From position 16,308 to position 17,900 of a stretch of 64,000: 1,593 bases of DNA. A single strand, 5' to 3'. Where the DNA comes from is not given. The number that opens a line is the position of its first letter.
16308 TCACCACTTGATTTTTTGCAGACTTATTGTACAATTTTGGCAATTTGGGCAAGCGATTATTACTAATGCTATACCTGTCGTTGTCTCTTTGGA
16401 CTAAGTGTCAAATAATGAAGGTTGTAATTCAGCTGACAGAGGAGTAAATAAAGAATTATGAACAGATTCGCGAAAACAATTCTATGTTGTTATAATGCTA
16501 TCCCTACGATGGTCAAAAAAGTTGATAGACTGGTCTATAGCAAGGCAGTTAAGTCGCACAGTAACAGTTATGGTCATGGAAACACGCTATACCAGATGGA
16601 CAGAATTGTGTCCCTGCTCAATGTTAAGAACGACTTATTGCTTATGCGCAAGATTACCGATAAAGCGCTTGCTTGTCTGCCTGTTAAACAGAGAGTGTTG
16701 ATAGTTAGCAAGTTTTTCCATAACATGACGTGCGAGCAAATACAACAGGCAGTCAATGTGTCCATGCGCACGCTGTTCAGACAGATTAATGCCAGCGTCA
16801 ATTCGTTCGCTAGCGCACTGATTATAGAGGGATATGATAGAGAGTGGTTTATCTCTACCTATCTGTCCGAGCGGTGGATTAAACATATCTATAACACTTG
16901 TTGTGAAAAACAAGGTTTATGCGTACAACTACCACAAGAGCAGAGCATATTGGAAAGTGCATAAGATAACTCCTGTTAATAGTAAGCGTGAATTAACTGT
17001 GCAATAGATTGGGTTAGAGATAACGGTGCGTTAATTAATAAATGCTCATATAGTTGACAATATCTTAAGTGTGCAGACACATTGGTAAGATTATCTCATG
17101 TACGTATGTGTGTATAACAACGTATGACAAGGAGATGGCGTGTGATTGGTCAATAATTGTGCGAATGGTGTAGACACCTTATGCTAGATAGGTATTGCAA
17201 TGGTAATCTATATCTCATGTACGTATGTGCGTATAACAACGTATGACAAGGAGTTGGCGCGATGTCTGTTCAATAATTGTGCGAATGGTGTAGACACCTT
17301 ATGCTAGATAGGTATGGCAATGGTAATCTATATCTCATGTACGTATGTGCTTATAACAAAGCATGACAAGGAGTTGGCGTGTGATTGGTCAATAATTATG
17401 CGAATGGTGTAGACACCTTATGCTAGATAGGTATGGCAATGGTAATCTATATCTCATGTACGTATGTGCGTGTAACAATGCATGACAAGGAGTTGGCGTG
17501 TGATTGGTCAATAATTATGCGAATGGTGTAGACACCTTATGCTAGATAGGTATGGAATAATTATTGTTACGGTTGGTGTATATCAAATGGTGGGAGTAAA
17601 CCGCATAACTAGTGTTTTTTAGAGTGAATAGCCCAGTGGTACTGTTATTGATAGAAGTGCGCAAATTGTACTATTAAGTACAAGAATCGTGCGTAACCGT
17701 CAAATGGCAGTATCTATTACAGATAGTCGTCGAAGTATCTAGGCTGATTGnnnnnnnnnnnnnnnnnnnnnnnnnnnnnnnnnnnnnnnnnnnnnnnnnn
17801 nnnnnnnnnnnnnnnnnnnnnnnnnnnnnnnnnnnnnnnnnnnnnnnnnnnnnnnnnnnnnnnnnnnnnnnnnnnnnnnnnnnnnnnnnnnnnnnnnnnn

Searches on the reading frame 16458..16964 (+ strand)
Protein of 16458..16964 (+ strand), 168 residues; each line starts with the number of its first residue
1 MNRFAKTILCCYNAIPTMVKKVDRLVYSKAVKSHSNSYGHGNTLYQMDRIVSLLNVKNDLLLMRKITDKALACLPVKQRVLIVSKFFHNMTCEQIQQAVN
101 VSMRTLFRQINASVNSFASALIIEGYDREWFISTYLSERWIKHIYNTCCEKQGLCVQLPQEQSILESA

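Call 21: search_protein_families(library=pfam, proteins=[window:16458-16964:+])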
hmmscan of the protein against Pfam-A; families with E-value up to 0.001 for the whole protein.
window:16458-16964:+ (168 aa): 1 family
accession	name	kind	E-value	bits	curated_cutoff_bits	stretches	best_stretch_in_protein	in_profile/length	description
PF08281.18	Sigma70_r4_2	-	0.00035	20.6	25.7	1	68-109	5-46/54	Sigma-70, region 4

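Call 43: find_encoding_contigs(protein=window:16458-16964:+, flank=3000, max_places=6)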
Protein window:16458-16964:+ (168 aa): 3 contigs read that carry it; 2 places shown.
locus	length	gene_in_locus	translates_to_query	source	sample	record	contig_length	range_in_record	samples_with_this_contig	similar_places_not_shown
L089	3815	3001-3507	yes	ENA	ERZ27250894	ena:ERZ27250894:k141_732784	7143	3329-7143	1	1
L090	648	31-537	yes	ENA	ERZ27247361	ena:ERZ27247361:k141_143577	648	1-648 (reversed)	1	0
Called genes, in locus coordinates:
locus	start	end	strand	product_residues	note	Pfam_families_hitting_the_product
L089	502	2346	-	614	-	-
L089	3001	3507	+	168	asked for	-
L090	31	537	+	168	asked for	-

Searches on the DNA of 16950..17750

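Call 56: search_rna_families(source=window, start=16950, end=17750, threshold=evalue, max_evalue=1)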
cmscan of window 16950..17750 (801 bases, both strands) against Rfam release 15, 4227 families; matches with E-value up to 1: 1.
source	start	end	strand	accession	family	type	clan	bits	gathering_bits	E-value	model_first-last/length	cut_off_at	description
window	17000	17164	+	RF01295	SCARNA7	Gene; snRNA; snoRNA; scaRNA;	-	19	65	0.023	1-330/330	no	Small Cajal body-specific RNA 7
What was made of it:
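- Tried and rejected: The 119-nt array at 17092 as an RNA gene: only a meaningless sub-threshold snoRNA match (call 56).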
